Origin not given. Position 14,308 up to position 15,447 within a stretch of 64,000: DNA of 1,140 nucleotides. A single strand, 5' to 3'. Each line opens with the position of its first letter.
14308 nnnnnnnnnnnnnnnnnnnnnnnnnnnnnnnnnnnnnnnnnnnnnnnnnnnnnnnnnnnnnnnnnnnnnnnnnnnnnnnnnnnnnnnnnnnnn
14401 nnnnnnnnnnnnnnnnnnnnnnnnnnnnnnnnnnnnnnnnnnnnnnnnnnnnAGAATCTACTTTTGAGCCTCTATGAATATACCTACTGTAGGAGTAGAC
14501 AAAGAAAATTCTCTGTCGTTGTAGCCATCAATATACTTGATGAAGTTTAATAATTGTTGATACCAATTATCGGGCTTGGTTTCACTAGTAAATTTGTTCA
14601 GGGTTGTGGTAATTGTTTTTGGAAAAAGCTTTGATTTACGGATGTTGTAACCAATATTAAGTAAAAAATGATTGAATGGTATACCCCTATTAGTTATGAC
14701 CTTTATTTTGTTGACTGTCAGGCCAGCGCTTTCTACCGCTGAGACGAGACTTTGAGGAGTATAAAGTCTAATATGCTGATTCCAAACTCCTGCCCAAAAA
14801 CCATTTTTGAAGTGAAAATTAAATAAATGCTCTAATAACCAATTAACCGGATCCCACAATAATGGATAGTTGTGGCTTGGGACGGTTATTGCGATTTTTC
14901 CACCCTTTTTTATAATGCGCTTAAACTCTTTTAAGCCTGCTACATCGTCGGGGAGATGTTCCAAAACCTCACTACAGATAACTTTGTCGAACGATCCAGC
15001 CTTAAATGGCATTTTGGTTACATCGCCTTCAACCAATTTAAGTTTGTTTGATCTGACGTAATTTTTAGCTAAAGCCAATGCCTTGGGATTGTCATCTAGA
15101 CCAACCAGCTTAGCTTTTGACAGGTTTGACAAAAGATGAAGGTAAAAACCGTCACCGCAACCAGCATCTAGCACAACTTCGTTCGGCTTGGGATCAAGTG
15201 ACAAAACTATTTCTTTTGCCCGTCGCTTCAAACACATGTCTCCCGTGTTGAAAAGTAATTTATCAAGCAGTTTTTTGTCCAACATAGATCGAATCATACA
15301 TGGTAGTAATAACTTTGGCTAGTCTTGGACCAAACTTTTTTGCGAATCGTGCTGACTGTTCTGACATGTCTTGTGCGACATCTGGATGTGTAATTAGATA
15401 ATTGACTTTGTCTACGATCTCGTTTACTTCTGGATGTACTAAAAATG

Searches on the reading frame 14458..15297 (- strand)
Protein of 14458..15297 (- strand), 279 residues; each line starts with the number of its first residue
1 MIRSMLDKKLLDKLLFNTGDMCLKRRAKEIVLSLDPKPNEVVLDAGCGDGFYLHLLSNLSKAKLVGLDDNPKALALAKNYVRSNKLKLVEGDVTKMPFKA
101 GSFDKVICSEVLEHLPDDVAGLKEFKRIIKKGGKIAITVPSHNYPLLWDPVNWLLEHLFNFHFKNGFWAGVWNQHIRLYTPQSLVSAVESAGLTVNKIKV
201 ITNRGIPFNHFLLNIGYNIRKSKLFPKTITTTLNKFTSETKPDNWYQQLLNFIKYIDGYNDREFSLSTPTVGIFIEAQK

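Call 20: search_protein_families(library=pfam, proteins=[window:14458-15297:-])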
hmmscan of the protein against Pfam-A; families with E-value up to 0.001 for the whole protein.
window:14458-15297:- (279 aa): 13 families
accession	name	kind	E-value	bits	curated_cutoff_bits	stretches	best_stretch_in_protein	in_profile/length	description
PF08241.18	Methyltransf_11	-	3.6e-23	82.5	21.2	1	43-137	1-95/95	Methyltransferase domain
PF13847.12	Methyltransf_31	-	1.2e-21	77.3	27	1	37-147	2-119/145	Methyltransferase domain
PF13649.12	Methyltransf_25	-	1.1e-19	71.4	27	1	42-133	1-97/97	Methyltransferase domain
PF13489.12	Methyltransf_23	-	1.7e-16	60.8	27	1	30-195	12-161/164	Methyltransferase domain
PF08242.18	Methyltransf_12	-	1.8e-13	51.4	30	1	43-135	1-98/98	Methyltransferase domain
PF01209.24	Ubie_methyltran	-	4.1e-09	36.6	20.1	1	36-140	45-154/233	ubiE/COQ5 methyltransferase family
PF05401.17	NodS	-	4.4e-06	27.1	24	1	17-119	22-123/201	Nodulation protein S (NodS)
PF05175.20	MTS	-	6.5e-06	26.3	23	1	33-108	26-104/170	Methyltransferase small domain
PF07021.18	MetW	-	1.9e-05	24.8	21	1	38-140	13-110/193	Methionine biosynthesis protein MetW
PF02475.24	TRM5-TYW2_MTfase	-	6.7e-05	23.3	28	1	37-112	35-114/164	TRM5/TYW2 methyltransferase domain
PF08003.17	Methyltransf_9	-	7.3e-05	22.3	23.8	1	34-136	111-216/315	Protein of unknown function (DUF1698)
PF06325.19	PrmA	-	0.00054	20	22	1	18-120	147-247/296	Ribosomal protein L11 methyltransferase (PrmA)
PF01795.25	Methyltransf_5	-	0.0006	19.8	27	1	28-91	10-76/309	MraW methylase family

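Call 36: search_protein_families(library=ncbifam, proteins=[window:14458-15297:-], max_evalue=0.00001)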
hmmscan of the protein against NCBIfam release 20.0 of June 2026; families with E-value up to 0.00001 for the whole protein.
window:14458-15297:- (279 aa): 27 families (the best 25 are shown)
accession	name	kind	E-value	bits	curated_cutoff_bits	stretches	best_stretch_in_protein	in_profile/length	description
NF045667.1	MTase_DVU1556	equivalog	1.9e-20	73.2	155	1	33-138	17-120/213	DVU_1556 family methyltransferase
NF001244.0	PRK00216.1-5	equivalog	5.6e-13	48.7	216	1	29-137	39-153/236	bifunctional demethylmenaquinone methyltransferase/2-methoxy-6-polyprenyl-1,4-benzoquinol methylase UbiE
TIGR01934.1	MenG_MenH_UbiE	subfamily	6.8e-13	48.4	158.35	1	29-138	30-142/223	ubiquinone/menaquinone biosynthesis methyltransferase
NF001243.0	PRK00216.1-4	equivalog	1.7e-12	47.2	235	1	27-137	36-151/237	demethylmenaquinone methyltransferase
NF043040.1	corrin_prot_MT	hypoth_equivalog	3.8e-12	46.1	180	1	27-138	30-148/216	corrinoid protein-associated methyltransferase CpaM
NF001241.0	PRK00216.1-2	equivalog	1.1e-11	44.9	327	1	28-143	41-153/231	demethylmenaquinone methyltransferase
TIGR01983.1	UbiG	equivalog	2.3e-11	43.4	102.95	1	39-139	50-153/228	bifunctional 2-polyprenyl-6-hydroxyphenol methylase/3-demethylubiquinol 3-O-methyltransferase UbiG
TIGR02072.1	BioC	equivalog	3.9e-11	43.2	184.95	1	35-141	28-136/244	malonyl-ACP O-methyltransferase BioC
NF008823.0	PRK11873.1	subfamily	2.9e-10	40.1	263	1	37-138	76-182/272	arsenite methyltransferase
NF045823.1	PthPhpthDimycoMt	equivalog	2.9e-10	39.8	300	1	42-136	70-165/256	phthiotriol/phenolphthiotriol dimycocerosates methyltransferase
NF041537.1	ArsM_AhpD_UU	exception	2.9e-10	39.5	510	1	38-137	76-180/345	arsenite methyltransferase/AhpD domain selenoprotein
TIGR02752.1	MenG_heptapren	equivalog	3.1e-10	40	419.85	1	28-138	35-150/231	demethylmenaquinone methyltransferase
TIGR00452.1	TIGR00452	equivalog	5e-10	38.7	275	1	35-135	114-217/316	tRNA 5-methoxyuridine(34)/uridine 5-oxyacetic acid(34) synthase CmoB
NF045825.1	FAmtase_mtf2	equivalog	6e-10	38.8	400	1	41-136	61-157/248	fatty-acid O-methyltransferase Mtf2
NF041536.1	ArsM_DUF2284_UU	exception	6.5e-10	37.9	575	1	39-138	77-181/459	arsenite methyltransferase/DUF2284 domain selenoprotein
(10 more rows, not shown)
